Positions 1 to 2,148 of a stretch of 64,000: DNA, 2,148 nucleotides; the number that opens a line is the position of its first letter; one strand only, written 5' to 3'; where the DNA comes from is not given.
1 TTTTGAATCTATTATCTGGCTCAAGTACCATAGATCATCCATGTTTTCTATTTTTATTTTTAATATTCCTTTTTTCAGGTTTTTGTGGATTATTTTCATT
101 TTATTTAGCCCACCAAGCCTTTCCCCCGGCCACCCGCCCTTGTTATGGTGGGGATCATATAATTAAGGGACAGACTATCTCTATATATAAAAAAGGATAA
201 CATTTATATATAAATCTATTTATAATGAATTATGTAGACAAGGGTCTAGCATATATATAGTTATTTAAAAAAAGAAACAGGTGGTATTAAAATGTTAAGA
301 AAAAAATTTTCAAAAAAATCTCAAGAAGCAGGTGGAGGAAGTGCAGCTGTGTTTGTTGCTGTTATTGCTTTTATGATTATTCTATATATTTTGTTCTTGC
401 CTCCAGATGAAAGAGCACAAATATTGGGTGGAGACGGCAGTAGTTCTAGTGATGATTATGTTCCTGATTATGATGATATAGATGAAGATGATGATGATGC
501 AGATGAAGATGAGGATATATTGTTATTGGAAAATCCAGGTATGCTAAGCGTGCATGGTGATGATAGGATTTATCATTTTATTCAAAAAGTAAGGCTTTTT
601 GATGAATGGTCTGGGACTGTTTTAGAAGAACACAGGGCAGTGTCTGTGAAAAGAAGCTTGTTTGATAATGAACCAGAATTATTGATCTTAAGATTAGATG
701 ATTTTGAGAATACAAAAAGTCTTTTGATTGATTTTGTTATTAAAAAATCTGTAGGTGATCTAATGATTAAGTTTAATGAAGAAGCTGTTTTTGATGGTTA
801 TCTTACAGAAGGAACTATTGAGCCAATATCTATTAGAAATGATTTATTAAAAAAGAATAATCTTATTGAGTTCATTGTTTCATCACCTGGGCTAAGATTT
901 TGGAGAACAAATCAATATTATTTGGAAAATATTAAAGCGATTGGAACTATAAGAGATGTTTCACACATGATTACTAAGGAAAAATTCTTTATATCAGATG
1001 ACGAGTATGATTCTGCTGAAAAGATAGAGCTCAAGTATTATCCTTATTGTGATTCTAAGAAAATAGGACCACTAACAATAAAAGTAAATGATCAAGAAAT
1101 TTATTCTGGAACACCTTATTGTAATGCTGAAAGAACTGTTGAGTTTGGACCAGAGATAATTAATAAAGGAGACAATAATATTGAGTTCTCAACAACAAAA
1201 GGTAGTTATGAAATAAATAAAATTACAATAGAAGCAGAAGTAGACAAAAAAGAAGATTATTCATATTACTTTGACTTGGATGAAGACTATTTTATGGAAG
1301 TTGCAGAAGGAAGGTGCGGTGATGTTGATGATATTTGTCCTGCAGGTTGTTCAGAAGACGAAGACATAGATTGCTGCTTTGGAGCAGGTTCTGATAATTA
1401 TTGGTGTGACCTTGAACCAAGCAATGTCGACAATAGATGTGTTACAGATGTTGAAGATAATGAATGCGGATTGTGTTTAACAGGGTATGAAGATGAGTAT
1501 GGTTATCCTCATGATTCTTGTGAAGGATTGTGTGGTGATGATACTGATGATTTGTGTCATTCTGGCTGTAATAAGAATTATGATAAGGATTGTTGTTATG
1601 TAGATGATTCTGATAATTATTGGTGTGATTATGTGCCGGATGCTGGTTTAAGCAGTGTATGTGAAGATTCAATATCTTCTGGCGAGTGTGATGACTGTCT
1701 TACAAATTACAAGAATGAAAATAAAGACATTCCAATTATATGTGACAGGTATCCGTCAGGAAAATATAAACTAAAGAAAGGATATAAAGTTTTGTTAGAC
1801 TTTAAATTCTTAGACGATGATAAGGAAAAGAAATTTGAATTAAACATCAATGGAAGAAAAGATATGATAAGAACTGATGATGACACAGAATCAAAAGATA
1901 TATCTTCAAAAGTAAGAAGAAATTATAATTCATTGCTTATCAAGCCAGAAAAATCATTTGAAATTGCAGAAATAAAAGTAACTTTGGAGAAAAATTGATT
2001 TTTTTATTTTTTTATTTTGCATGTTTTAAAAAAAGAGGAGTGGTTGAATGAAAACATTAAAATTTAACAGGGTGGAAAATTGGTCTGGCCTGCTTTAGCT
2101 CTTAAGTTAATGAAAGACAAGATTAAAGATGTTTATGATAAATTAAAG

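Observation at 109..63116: Orientation-locked C-rich intergenic repeat family with a conserved four-tract i-motif/G-quadruplex pattern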

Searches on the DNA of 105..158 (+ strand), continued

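Call 67: search_with_rna_model(model_id=R1, sources=[L161, L162], filters=off, max_evalue=1)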
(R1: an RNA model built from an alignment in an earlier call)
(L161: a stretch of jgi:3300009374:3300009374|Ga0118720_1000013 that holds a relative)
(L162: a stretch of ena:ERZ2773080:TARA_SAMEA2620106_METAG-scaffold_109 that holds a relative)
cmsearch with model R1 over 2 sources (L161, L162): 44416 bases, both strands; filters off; matches with E-value up to 1: 1.
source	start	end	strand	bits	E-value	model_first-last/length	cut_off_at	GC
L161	316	368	-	31.5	5e-09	2-53/58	-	0.6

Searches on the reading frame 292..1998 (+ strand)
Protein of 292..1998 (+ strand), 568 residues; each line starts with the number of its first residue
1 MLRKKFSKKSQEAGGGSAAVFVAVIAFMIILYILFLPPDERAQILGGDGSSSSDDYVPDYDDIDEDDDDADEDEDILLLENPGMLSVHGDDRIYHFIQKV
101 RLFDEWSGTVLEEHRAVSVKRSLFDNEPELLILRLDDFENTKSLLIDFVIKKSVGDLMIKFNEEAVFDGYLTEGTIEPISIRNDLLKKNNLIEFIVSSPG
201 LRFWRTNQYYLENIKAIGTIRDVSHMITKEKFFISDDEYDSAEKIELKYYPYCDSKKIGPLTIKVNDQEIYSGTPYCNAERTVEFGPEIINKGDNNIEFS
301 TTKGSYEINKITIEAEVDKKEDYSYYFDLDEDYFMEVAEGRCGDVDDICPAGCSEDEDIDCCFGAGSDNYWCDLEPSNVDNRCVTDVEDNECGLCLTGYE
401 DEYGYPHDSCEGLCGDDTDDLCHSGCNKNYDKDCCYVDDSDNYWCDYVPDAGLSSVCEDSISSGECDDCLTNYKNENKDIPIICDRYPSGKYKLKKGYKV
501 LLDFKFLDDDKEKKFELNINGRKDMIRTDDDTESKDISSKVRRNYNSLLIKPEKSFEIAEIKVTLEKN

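Call 20: find_encoding_contigs(protein=window:292-1998:+, flank=10000, max_places=6)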
Protein window:292-1998:+ (568 aa): 9 contigs read that carry it; 5 places shown.
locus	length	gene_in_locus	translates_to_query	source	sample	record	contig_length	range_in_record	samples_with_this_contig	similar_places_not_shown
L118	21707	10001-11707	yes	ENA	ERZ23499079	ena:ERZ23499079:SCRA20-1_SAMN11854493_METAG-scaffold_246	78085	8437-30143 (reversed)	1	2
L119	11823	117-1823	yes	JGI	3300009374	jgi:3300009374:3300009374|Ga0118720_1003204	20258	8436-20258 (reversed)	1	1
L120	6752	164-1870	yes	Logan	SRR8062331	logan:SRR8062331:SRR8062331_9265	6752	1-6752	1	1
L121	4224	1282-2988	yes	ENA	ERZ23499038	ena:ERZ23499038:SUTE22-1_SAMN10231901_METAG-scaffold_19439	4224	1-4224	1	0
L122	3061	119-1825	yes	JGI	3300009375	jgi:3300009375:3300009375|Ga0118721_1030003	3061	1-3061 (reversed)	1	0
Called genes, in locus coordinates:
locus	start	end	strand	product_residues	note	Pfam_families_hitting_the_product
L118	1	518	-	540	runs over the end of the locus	PF13646:HEAT_2 (faint), PF02985:HEAT (faint), PF03747:ADP_ribosyl_GH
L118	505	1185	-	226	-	-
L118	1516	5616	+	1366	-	PF00534:Glycos_transf_1 (faint), PF13692:Glyco_trans_1_4 (faint)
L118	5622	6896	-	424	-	-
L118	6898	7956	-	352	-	PF01408:GFO_IDH_MocA, PF02894:GFO_IDH_MocA_C, PF22725:GFO_IDH_MocA_C3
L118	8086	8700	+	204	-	PF06143:Baculo_11_kDa (weak)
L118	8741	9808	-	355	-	PF26356:Pelota_N, PF03464:eRF1_2, PF03465:eRF1_3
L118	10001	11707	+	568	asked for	-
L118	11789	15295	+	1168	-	-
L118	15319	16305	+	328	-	-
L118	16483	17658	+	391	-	-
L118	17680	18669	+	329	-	-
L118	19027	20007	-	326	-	PF03215:Rad17 (weak), PF05496:RuvB_N (weak), PF04851:ResIII (faint), PF00004:AAA, PF13177:DNA_pol3_delta2, PF08542:Rep_fac_C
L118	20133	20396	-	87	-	PF05239:PRC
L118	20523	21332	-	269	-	PF06023:Csa1 (faint), PF08696:Dna2, PF12705:PDDEXK_1, PF01930:Cas_Cas4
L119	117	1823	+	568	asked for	-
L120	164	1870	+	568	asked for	-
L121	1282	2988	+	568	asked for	-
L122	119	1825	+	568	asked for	-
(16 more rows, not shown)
